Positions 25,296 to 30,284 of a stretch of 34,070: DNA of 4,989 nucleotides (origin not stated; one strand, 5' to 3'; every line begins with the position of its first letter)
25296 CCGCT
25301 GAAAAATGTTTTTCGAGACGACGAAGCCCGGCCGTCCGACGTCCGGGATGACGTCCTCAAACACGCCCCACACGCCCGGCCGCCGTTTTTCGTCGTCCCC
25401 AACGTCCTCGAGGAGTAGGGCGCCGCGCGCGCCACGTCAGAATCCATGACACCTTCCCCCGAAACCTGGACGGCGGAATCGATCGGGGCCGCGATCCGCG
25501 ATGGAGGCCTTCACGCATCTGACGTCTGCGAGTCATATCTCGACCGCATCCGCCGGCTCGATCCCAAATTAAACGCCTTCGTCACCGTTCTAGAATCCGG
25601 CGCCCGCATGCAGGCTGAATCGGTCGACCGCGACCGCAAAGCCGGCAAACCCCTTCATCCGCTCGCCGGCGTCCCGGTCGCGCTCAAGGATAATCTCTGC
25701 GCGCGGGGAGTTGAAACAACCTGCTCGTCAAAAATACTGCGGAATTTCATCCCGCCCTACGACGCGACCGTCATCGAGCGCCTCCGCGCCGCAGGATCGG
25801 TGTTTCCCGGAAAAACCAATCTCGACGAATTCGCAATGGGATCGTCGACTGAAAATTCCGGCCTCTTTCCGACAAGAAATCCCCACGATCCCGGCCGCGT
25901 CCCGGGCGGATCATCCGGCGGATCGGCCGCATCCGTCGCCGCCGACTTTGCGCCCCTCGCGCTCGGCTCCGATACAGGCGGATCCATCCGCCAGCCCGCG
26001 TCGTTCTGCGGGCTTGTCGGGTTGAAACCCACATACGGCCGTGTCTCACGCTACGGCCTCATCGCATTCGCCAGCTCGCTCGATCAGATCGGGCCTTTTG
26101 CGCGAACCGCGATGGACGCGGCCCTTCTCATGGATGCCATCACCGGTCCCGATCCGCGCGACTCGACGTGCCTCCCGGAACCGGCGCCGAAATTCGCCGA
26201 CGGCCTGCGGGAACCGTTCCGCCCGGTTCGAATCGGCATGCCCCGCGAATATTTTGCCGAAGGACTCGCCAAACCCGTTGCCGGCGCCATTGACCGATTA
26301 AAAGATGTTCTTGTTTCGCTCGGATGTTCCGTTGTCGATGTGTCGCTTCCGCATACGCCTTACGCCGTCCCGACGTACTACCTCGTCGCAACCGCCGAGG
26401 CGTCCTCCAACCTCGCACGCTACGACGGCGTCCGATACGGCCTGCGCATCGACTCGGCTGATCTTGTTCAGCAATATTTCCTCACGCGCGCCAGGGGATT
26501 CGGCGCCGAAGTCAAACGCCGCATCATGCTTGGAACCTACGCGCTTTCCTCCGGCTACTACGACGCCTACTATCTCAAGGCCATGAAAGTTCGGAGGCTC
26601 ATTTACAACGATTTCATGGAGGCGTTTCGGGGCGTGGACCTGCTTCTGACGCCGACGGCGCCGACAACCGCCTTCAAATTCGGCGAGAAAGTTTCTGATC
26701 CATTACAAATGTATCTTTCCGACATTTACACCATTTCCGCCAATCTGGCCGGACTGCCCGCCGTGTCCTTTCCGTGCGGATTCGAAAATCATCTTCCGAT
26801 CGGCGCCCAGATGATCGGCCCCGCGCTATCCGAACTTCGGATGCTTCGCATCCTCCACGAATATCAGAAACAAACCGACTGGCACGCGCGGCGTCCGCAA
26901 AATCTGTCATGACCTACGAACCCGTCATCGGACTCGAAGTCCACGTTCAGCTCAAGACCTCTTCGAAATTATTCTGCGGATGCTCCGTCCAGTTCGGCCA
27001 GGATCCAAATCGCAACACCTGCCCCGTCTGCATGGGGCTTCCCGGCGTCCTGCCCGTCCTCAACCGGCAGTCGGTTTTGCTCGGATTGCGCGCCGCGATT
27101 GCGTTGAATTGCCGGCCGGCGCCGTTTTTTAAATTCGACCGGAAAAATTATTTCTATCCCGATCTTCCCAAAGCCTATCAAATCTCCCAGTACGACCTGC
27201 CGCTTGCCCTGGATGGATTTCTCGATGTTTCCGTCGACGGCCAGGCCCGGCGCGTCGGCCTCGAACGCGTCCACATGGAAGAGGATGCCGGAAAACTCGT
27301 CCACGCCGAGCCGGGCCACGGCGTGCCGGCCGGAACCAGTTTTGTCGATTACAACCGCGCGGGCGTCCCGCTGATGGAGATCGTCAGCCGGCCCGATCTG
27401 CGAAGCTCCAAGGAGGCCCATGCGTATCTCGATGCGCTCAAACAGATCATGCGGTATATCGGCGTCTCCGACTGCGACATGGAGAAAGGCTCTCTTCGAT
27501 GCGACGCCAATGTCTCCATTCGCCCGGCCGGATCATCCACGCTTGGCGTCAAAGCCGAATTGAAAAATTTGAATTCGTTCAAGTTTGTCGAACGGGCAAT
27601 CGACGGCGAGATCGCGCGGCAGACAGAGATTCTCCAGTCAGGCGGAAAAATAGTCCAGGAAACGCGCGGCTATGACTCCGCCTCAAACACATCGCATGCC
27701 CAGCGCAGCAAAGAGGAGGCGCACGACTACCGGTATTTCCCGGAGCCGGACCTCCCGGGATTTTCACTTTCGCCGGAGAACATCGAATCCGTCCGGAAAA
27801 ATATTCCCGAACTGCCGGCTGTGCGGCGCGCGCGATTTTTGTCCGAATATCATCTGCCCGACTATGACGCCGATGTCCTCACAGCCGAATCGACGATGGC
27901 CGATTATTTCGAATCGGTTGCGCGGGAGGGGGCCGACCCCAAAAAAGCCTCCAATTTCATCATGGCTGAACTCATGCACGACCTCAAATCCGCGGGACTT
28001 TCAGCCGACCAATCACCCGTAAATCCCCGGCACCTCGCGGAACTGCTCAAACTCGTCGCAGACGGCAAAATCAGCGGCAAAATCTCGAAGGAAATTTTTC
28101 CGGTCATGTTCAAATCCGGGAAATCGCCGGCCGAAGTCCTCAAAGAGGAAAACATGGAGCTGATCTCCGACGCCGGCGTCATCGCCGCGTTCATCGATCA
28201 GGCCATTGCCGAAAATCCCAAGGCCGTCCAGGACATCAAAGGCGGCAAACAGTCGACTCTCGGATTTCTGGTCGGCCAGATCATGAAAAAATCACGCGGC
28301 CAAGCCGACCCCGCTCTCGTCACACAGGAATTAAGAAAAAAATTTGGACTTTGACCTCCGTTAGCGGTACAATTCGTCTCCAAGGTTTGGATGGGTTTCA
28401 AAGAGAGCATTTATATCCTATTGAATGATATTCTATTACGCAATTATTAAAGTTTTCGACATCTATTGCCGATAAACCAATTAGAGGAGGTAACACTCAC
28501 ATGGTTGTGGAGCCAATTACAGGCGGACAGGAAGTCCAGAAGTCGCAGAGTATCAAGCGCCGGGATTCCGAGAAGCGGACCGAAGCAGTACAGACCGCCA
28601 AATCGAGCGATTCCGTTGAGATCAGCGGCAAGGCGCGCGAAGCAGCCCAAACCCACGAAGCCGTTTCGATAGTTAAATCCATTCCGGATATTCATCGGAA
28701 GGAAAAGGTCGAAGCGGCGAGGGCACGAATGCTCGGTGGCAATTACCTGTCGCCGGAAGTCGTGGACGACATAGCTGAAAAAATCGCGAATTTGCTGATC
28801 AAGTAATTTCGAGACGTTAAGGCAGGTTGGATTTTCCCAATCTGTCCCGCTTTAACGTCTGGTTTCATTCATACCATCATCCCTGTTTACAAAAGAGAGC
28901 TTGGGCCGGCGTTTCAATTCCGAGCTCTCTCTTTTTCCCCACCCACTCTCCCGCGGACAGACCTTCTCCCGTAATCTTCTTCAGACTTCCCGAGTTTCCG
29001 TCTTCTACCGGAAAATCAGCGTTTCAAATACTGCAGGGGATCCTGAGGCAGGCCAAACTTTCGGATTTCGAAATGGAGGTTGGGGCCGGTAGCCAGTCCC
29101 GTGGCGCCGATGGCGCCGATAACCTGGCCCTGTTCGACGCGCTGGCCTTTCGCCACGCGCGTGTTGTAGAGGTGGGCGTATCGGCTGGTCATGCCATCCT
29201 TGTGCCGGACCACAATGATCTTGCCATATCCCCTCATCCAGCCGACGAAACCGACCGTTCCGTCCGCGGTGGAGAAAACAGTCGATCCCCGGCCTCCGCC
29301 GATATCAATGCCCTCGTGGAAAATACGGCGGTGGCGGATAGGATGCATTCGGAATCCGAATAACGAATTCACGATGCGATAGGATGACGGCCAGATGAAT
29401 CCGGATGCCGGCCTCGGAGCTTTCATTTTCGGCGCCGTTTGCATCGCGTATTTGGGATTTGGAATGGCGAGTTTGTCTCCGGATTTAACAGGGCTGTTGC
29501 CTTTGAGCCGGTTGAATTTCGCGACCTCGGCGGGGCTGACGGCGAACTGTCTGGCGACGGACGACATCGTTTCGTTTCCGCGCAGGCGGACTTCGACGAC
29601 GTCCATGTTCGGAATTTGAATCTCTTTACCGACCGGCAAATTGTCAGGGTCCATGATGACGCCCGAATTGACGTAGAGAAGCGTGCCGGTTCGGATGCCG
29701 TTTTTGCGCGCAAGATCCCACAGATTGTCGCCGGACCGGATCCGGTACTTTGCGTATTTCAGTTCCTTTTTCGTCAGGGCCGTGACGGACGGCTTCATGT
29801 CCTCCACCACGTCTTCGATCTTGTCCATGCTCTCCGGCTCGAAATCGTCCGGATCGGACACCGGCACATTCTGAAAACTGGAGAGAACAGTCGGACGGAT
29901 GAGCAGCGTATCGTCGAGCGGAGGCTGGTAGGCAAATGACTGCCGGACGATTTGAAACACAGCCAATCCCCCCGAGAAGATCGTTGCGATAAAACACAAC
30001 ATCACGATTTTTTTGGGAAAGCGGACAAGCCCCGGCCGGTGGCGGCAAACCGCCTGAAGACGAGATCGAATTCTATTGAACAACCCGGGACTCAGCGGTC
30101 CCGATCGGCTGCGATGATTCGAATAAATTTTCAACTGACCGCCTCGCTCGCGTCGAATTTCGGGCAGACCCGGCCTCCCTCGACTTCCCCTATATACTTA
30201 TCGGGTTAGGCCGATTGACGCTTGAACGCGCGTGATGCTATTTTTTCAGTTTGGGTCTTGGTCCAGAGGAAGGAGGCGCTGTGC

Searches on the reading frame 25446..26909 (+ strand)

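Call 36: search_protein_families(library=pfam, proteins=[window:25446-26909:+], max_evalue=0.001)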
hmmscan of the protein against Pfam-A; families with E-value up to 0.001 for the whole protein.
window:25446-26909:+ (488 aa): 1 family
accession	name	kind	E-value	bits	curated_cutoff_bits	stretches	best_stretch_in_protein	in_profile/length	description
PF01425.27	Amidase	-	7.4e-156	520.1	27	1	27-466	2-444/445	Amidase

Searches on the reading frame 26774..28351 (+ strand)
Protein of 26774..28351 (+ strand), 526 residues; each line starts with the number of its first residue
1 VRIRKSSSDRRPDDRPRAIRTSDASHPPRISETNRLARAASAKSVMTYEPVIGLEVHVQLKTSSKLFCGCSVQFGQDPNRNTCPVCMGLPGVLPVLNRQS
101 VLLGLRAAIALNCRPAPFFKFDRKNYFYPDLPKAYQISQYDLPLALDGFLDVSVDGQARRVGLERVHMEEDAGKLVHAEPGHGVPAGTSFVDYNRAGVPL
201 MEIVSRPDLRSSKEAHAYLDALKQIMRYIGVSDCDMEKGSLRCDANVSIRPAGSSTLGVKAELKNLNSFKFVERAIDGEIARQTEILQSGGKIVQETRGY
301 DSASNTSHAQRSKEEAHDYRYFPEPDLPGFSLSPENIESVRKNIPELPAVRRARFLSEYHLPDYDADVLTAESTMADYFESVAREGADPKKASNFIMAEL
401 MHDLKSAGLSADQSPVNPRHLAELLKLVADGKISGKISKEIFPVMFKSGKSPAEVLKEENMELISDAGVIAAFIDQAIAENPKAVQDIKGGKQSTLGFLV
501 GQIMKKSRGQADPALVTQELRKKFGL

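Call 36: search_protein_families(library=pfam, proteins=[window:26774-28351:+], max_evalue=0.001)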
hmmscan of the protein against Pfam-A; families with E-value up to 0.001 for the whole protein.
window:26774-28351:+ (526 aa): 2 families
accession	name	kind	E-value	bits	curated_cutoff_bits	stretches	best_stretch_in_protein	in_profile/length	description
PF02934.20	GatB_N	-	3.8e-116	387.6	23.4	1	51-337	2-276/277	GatB/GatE catalytic domain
PF02637.23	GatB_Yqey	-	7e-52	175.7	27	1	377-523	1-147/148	GatB domain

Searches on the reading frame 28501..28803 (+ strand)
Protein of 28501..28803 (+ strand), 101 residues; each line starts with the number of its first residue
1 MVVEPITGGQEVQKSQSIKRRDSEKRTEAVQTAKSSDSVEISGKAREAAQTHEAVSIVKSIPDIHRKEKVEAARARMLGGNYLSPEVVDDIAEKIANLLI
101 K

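Call 84: search_protein_families(library=pfam, proteins=[window:28501-28803:+], max_evalue=0.1)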
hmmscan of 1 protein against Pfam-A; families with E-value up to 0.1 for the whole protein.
window:28501-28803:+ (101 aa): 1 family
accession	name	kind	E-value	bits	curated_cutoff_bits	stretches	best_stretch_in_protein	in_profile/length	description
PF04316.19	FlgM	-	4.4e-07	30.5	25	1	37-96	1-54/55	Anti-sigma-28 factor, FlgM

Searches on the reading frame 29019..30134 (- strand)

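Call 36: search_protein_families(library=pfam, proteins=[window:29019-30134:-], max_evalue=0.001)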
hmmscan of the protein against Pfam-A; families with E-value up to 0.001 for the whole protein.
window:29019-30134:- (372 aa): 2 families
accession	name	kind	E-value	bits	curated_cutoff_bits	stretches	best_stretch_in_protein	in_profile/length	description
PF01551.29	Peptidase_M23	-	3.6e-32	110.8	28.7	1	272-366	2-96/96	Peptidase family M23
PF01476.26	LysM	-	4.9e-15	55.6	20.9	2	130-175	1-43/43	LysM domain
